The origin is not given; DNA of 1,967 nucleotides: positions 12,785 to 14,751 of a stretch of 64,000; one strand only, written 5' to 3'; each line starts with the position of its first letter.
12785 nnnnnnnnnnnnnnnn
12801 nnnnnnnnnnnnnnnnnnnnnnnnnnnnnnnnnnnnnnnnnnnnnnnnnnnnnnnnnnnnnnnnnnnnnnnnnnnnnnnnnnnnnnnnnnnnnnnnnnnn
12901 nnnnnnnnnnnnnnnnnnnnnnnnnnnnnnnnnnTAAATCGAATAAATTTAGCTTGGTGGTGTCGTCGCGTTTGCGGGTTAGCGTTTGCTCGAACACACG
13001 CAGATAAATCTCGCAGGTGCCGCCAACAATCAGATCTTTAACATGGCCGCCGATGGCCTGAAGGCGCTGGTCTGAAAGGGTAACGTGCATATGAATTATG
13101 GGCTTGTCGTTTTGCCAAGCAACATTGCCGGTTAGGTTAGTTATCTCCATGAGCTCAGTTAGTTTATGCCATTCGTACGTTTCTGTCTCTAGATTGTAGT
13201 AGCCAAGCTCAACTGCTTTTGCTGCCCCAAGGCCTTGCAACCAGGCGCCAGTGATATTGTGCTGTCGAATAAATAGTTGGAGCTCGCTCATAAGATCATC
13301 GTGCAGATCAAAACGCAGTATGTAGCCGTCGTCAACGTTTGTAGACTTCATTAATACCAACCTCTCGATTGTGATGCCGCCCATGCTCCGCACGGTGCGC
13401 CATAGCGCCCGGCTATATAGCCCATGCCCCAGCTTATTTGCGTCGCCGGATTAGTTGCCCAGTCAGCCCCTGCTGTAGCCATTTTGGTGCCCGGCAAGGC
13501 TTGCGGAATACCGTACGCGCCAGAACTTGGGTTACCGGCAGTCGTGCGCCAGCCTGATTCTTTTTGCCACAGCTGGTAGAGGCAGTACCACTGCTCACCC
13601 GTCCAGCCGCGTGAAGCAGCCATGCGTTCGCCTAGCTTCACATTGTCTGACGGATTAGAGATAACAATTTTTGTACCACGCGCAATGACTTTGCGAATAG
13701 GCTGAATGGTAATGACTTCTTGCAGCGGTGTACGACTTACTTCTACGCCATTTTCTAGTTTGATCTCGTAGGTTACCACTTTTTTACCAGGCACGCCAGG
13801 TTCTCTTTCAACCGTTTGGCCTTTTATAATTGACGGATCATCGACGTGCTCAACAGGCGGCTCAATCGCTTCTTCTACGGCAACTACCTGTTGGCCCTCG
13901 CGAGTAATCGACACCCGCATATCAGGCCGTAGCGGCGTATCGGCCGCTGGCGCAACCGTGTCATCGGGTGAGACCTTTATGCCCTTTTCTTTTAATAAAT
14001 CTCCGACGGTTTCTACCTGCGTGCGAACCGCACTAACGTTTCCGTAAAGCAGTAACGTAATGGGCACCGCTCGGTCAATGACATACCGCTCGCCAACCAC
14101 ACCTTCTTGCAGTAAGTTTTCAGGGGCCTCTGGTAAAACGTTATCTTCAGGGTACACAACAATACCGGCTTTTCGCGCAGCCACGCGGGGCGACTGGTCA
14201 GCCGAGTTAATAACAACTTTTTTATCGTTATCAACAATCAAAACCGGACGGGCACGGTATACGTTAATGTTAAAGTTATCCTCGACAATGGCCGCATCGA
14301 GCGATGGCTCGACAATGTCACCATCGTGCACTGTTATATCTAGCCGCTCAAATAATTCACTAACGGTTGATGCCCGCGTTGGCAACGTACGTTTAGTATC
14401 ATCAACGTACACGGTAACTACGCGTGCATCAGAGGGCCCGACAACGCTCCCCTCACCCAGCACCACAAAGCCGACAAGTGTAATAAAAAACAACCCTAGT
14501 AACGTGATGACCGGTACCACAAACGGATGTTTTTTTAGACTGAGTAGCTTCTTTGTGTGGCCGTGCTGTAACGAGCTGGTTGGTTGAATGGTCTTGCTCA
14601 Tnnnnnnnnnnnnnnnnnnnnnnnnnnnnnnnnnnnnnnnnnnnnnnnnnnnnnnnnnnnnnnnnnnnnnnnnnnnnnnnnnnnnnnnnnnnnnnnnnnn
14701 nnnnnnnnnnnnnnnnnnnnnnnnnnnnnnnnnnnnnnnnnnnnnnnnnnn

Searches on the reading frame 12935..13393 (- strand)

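Call 50: search_protein_families(library=pfam, proteins=[window:12935-13393:-], max_evalue=0.001)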
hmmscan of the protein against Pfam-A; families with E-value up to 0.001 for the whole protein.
window:12935-13393:- (153 aa): 1 family
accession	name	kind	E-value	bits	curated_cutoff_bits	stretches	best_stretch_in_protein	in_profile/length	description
PF03479.20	PCC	-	6.5e-29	101.1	25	1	24-135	3-116/117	Plants and Prokaryotes Conserved (PCC) domain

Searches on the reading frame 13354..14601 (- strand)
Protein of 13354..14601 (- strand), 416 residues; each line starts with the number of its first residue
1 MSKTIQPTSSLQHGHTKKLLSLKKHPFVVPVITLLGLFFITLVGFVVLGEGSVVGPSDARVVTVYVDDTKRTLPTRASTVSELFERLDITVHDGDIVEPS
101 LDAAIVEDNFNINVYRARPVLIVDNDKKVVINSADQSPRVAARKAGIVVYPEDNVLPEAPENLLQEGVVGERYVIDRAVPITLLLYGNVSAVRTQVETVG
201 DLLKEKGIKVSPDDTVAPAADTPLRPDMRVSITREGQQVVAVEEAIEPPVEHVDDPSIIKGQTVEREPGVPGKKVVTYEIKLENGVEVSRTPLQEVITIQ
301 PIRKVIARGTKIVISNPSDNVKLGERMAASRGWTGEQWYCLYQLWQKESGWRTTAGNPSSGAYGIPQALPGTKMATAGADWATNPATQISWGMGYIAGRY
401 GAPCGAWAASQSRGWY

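Call 50: search_protein_families(library=pfam, proteins=[window:13354-14601:-], max_evalue=0.001)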
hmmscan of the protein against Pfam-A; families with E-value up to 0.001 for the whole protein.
window:13354-14601:- (416 aa): 3 families
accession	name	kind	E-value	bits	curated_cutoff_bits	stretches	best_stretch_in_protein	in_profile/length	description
PF07501.17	G5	-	3.4e-20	72.5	23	1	239-311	3-75/75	G5 domain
PF03990.20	DUF348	-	2.4e-19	69.2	24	2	62-102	1-41/41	G5-linked-Ubiquitin-like domain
PF01464.25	SLT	-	0.00026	21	21.3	1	337-402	13-82/117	Transglycosylase SLT domain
